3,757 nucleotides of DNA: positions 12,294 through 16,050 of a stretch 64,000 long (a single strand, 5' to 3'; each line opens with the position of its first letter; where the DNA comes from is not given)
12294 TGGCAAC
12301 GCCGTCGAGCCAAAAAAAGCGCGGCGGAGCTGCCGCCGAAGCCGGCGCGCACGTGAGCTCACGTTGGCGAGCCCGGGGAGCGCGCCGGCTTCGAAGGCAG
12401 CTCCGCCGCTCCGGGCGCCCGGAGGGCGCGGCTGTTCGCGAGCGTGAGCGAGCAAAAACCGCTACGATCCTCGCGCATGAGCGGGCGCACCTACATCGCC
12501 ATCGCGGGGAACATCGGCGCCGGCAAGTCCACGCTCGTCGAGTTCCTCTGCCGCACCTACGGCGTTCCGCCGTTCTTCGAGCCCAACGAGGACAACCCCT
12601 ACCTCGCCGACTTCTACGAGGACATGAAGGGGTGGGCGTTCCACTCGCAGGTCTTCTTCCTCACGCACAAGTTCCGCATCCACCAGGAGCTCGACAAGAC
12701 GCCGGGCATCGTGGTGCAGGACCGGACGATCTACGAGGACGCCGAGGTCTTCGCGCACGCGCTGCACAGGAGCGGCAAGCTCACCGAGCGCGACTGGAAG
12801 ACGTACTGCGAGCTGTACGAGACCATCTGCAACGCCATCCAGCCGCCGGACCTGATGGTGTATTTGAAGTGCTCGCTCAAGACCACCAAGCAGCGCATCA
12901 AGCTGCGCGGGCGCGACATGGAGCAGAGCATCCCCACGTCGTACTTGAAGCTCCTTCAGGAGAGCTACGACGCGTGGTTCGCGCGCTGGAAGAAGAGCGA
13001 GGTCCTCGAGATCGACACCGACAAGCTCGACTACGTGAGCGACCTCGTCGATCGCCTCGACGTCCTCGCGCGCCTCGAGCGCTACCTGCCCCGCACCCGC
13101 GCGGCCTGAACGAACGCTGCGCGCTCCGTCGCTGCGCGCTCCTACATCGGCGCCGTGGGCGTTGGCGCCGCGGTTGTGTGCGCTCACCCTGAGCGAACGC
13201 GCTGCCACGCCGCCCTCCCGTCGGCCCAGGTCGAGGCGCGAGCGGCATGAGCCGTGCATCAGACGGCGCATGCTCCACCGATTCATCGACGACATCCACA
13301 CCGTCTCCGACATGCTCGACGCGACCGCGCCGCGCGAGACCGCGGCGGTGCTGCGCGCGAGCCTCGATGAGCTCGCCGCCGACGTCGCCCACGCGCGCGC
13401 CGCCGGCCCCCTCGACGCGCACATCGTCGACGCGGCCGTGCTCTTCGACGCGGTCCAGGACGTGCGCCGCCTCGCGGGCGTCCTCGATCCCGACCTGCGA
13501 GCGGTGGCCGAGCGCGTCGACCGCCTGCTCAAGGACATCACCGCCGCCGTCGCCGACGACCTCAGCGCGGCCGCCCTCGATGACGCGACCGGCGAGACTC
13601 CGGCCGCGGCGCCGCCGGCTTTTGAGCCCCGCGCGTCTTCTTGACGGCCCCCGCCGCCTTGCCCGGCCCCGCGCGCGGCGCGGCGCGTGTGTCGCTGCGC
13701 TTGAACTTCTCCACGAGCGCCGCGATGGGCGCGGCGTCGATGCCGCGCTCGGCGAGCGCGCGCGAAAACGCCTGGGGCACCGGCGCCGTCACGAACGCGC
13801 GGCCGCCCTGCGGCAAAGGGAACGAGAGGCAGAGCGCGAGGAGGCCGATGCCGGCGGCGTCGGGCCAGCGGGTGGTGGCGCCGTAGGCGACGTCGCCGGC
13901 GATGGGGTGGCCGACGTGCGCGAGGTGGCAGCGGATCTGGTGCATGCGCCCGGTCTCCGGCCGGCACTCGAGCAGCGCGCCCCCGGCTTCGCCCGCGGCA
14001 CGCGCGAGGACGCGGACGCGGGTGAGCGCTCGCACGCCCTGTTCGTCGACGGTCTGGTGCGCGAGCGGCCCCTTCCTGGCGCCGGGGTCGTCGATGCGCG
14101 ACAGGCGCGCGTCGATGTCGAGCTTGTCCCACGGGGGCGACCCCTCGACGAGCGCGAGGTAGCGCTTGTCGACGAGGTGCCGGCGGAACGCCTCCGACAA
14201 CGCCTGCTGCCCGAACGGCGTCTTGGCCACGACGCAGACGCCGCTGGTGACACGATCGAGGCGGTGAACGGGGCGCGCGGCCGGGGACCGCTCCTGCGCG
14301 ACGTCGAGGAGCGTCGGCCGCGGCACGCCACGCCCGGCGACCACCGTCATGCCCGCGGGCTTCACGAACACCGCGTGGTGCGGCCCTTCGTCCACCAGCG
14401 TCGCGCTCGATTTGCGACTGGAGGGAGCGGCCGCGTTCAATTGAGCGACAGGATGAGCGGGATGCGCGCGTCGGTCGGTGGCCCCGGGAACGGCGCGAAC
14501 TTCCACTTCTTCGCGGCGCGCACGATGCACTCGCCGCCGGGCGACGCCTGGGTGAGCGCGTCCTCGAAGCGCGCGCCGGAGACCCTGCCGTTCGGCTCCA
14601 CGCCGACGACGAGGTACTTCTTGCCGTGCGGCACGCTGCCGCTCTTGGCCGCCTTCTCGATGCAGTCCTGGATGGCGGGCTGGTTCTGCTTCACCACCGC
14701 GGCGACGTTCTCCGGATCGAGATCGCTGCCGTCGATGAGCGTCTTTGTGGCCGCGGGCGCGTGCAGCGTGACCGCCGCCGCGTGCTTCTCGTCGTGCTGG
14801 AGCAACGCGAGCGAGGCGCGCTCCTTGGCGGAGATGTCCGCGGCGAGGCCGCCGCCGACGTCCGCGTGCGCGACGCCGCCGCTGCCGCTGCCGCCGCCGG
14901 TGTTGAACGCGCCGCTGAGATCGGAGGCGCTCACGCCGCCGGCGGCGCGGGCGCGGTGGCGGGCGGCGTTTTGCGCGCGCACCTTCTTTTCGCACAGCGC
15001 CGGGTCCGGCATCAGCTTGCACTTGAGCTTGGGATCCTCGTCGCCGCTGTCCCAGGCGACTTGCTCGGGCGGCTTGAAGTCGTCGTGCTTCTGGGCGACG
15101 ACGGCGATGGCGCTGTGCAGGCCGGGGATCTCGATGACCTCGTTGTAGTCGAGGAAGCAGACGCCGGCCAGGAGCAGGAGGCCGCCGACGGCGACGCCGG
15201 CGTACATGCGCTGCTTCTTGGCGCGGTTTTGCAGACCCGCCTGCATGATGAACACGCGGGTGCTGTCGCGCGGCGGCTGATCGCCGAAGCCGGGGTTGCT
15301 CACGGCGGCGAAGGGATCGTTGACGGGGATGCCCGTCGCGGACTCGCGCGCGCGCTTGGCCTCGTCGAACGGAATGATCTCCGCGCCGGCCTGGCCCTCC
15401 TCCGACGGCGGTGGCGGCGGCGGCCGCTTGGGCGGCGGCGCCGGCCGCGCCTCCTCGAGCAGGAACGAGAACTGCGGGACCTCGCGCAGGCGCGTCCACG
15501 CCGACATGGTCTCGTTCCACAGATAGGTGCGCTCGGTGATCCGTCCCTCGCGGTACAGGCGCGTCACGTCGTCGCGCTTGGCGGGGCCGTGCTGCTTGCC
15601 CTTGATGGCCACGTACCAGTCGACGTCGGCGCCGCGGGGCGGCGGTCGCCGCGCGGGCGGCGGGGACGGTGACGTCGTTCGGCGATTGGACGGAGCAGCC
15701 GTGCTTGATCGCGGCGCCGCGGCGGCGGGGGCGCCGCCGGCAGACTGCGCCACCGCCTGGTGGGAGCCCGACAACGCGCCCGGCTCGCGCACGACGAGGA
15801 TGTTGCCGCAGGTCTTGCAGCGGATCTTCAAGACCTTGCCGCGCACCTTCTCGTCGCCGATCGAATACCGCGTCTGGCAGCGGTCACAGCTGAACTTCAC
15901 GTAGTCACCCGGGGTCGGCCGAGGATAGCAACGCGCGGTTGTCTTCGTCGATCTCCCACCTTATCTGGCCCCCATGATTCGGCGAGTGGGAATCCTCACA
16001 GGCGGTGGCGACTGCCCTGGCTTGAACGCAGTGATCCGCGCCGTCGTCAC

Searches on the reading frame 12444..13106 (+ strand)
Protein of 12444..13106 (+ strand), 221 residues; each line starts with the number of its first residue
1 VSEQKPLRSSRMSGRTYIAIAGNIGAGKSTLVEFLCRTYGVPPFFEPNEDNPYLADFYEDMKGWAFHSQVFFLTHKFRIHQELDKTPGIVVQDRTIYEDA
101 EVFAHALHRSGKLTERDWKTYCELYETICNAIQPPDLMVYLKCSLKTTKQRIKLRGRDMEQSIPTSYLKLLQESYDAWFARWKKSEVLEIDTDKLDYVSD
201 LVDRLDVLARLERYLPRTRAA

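Call 77: search_protein_families(library=pfam, proteins=[window:12444-13106:+], max_evalue=0.001)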
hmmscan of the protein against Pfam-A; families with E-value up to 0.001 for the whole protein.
window:12444-13106:+ (221 aa): 2 families
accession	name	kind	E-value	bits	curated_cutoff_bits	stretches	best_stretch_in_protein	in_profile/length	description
PF01712.25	dNK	-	8.2e-55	186.2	27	1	18-212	1-199/203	Deoxynucleoside kinase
PF13238.12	AAA_18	-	1.1e-05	26.3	29.4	1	18-157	1-113/128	AAA domain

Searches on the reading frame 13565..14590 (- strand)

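Call 77: search_protein_families(library=pfam, proteins=[window:13565-14590:-], max_evalue=0.001)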
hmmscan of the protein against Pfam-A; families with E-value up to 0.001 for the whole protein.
window:13565-14590:- (342 aa): 1 family
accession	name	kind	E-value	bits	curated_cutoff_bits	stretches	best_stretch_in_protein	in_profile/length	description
PF00849.27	PseudoU_synth_2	-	1.3e-27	97.3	26.8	1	71-225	1-152/152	RNA pseudouridylate synthase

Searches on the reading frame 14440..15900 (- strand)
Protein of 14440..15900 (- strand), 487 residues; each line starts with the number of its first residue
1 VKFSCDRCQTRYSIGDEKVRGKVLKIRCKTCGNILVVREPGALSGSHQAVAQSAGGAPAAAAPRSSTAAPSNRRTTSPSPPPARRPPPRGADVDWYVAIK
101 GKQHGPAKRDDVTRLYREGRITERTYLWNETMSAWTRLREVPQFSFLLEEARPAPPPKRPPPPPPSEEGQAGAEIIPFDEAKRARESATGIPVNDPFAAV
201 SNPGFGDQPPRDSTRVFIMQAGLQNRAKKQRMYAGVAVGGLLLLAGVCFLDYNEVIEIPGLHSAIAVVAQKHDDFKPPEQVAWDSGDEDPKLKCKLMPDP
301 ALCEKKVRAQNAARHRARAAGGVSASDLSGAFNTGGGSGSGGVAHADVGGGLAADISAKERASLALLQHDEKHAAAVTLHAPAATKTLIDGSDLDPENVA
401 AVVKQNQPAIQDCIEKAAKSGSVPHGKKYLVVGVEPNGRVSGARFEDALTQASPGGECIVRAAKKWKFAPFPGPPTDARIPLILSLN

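Call 77: search_protein_families(library=pfam, proteins=[window:14440-15900:-], max_evalue=0.001)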
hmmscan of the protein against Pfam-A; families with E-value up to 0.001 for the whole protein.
window:14440-15900:- (487 aa): 2 families
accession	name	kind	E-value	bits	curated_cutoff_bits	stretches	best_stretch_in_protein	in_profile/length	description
PF14237.11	GYF_2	-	6.5e-15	55.1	25.8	1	95-144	1-50/50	GYF domain 2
PF13717.11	Zn_ribbon_4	-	7e-11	42.3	30.3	1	1-34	1-34/36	zinc-ribbon domain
